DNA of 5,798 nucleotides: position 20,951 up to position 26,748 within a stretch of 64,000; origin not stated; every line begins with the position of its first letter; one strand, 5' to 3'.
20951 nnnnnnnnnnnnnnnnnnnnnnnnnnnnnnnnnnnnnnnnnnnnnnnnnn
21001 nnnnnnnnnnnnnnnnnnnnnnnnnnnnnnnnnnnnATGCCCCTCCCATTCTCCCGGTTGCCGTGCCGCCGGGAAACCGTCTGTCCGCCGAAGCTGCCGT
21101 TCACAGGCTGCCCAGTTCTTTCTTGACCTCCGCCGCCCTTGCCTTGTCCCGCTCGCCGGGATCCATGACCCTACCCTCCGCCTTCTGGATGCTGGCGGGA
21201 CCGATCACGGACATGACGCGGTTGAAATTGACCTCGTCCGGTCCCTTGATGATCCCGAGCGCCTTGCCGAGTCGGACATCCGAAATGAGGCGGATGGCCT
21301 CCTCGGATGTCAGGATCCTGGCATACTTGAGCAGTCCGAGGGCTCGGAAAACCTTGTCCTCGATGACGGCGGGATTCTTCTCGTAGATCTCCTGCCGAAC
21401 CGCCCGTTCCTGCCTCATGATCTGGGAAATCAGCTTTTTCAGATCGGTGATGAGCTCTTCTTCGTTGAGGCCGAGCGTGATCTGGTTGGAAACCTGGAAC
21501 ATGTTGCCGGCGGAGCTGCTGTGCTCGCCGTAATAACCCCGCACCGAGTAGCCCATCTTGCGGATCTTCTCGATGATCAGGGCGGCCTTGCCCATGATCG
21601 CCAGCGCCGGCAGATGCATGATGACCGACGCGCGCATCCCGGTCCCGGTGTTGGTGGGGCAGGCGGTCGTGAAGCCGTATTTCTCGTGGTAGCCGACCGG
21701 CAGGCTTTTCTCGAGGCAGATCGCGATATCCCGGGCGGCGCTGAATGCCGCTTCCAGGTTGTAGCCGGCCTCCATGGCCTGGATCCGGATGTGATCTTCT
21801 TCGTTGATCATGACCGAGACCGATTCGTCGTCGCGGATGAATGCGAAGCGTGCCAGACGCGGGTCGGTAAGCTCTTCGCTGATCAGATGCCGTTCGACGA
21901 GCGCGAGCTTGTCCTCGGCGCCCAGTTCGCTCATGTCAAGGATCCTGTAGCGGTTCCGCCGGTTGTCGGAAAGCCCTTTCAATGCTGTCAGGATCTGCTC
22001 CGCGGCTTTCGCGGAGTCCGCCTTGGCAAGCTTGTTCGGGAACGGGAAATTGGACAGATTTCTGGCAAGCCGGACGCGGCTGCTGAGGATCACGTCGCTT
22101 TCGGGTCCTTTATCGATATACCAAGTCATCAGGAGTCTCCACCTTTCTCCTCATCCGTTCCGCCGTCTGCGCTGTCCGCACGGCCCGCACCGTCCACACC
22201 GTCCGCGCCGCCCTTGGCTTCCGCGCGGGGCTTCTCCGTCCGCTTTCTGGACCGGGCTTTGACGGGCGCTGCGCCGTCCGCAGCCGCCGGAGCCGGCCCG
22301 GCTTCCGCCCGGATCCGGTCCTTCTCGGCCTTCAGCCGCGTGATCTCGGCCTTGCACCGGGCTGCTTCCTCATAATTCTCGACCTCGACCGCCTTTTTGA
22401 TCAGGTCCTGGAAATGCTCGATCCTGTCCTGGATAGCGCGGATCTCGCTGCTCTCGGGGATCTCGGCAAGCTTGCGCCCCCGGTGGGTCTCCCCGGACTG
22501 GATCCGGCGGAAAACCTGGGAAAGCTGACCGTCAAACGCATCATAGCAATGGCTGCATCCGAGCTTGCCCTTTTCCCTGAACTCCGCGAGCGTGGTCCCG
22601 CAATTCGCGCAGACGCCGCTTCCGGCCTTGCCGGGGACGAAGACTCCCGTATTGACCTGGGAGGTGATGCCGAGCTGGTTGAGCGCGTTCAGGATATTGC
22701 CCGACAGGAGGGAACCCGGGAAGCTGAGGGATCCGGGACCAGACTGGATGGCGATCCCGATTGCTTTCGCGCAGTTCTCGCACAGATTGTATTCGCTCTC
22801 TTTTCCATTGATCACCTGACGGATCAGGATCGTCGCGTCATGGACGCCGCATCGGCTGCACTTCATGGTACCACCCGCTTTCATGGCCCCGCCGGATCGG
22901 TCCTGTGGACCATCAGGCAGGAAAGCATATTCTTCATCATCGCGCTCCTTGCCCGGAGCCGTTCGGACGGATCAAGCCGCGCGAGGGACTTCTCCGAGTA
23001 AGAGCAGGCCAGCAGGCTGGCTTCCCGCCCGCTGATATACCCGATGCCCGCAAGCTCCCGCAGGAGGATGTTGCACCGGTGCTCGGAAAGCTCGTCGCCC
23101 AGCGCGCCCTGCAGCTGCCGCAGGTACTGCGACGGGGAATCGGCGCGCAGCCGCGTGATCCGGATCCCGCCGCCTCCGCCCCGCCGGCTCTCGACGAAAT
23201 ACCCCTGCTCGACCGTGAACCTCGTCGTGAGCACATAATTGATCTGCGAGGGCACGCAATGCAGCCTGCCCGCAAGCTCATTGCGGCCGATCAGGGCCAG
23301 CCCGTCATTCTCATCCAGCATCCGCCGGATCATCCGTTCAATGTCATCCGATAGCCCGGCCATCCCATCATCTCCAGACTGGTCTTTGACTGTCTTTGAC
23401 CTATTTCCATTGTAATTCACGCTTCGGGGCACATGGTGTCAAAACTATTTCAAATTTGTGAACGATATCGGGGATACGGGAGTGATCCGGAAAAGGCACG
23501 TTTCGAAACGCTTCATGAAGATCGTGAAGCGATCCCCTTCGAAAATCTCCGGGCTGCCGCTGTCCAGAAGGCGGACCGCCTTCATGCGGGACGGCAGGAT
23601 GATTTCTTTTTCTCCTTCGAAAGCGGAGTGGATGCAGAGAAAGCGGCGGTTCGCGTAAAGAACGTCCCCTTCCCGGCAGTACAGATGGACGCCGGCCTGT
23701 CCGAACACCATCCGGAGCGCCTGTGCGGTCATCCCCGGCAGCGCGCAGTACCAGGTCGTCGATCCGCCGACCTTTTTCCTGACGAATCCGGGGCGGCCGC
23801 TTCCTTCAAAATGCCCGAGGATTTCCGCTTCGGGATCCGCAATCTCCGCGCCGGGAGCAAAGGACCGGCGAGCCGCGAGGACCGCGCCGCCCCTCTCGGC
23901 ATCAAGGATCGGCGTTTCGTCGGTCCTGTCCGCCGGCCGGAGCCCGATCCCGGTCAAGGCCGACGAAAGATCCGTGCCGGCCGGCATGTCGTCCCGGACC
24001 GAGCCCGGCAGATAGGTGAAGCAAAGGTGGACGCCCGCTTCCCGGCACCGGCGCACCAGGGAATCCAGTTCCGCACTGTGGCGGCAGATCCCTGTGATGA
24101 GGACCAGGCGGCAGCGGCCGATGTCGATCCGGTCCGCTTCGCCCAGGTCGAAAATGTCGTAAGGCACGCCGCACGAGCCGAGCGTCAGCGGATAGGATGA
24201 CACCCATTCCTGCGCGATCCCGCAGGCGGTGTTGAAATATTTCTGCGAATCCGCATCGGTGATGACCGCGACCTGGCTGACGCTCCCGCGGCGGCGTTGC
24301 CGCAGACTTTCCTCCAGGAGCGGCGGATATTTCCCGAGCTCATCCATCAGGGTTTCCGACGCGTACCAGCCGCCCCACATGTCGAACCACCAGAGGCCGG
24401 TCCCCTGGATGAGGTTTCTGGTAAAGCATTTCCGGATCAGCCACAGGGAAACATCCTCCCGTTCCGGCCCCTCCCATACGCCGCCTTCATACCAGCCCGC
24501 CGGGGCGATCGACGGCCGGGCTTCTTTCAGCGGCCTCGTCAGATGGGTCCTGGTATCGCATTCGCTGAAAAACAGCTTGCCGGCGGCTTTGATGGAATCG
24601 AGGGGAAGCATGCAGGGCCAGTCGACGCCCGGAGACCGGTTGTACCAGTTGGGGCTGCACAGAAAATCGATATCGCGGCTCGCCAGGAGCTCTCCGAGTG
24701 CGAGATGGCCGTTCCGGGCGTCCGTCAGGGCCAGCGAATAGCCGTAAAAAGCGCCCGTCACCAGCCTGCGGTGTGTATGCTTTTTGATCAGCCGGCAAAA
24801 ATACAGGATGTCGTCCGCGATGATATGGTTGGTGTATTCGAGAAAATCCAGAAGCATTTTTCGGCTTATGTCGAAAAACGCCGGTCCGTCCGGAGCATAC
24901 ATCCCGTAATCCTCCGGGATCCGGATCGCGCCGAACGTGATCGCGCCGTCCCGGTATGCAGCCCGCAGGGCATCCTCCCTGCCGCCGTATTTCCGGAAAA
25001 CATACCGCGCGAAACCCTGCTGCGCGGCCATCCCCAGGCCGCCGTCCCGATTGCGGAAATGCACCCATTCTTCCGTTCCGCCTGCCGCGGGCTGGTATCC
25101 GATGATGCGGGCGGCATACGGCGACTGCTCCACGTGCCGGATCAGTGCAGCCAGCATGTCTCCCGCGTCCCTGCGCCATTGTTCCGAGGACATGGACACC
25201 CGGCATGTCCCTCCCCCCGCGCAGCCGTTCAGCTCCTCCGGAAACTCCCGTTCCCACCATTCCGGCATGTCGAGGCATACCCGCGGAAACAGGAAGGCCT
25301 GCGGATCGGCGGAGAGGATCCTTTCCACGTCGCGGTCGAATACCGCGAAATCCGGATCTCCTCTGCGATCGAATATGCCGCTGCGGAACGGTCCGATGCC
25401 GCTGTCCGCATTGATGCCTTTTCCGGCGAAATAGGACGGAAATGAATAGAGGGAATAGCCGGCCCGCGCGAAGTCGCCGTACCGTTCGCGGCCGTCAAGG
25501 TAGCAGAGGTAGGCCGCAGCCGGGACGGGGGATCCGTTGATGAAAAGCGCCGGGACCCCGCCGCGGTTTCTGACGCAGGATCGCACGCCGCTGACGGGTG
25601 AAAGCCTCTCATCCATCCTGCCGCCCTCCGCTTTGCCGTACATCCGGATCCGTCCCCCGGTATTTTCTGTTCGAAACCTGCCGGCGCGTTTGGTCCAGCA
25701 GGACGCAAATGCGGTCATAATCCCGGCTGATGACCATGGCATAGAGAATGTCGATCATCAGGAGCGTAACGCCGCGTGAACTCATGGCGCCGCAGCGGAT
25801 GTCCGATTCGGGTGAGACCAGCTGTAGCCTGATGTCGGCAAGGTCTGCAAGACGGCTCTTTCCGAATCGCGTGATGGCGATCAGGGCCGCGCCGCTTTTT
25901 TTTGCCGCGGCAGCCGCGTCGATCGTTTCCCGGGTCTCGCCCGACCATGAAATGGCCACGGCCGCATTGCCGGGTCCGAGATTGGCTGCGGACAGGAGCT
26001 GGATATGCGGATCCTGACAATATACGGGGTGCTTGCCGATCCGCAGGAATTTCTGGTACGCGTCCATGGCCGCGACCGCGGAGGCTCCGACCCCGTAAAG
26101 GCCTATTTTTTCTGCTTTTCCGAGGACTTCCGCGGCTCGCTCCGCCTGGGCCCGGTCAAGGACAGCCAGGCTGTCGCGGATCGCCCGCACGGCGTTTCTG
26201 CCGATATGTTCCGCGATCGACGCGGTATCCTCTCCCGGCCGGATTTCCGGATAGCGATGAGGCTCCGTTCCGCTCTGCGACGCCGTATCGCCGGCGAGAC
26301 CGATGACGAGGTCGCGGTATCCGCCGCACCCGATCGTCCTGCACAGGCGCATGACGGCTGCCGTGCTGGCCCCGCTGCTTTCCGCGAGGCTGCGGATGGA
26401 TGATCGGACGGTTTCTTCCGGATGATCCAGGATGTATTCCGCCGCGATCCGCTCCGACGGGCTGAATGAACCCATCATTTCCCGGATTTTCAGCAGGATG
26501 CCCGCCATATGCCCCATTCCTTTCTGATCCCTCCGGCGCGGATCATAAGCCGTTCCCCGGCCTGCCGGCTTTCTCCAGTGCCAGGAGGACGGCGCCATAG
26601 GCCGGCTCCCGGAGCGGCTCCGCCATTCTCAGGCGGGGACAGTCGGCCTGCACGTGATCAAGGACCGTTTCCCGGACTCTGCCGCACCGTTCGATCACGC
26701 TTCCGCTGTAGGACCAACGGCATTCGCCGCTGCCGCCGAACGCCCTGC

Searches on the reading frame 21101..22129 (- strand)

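Call 45: search_protein_families(library=pfam, proteins=[window:21101-22129:-], max_evalue=0.00001)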
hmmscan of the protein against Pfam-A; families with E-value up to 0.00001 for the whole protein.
window:21101-22129:- (342 aa): 1 family
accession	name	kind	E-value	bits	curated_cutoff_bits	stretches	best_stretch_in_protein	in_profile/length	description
PF00217.24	ATP-gua_Ptrans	-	1e-60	205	22.4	1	44-243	4-202/203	ATP:guanido phosphotransferase, C-terminal catalytic domain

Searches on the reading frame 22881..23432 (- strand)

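Call 45: search_protein_families(library=pfam, proteins=[window:22881-23432:-], max_evalue=0.00001)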
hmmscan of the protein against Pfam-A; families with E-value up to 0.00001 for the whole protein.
window:22881-23432:- (183 aa): 2 families
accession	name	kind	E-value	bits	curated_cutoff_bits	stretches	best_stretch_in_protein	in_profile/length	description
PF05848.17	CtsR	-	2.4e-30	104.7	23.1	1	27-95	2-71/72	CtsR N-terminal HTH domain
PF17727.6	CtsR_C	-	4e-10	40.2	23.8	1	101-170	3-71/72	CtsR C-terminal dimerization domain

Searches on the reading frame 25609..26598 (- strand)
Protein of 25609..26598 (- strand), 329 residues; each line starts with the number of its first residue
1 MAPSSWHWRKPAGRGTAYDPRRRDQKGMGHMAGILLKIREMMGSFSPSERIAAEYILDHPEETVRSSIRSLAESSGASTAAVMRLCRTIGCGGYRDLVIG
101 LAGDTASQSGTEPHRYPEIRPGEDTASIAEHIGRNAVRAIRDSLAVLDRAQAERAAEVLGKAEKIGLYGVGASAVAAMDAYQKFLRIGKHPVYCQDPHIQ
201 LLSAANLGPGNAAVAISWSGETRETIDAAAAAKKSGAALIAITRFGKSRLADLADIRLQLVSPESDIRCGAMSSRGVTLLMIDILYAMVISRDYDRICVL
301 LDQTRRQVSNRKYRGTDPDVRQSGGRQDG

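Call 45: search_protein_families(library=pfam, proteins=[window:25609-26598:-], max_evalue=0.00001)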
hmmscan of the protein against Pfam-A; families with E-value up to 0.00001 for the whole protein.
window:25609-26598:- (329 aa): 3 families
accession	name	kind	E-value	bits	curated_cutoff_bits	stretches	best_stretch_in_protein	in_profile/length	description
PF01380.27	SIS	-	2.3e-18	66.7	25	1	161-287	4-130/131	SIS domain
PF01418.23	HTH_6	-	3.1e-17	62.8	28.3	1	33-107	2-76/77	Helix-turn-helix domain, rpiR family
PF13580.11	SIS_2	-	7.9e-06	26.4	27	0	200-243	94-137/138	SIS domain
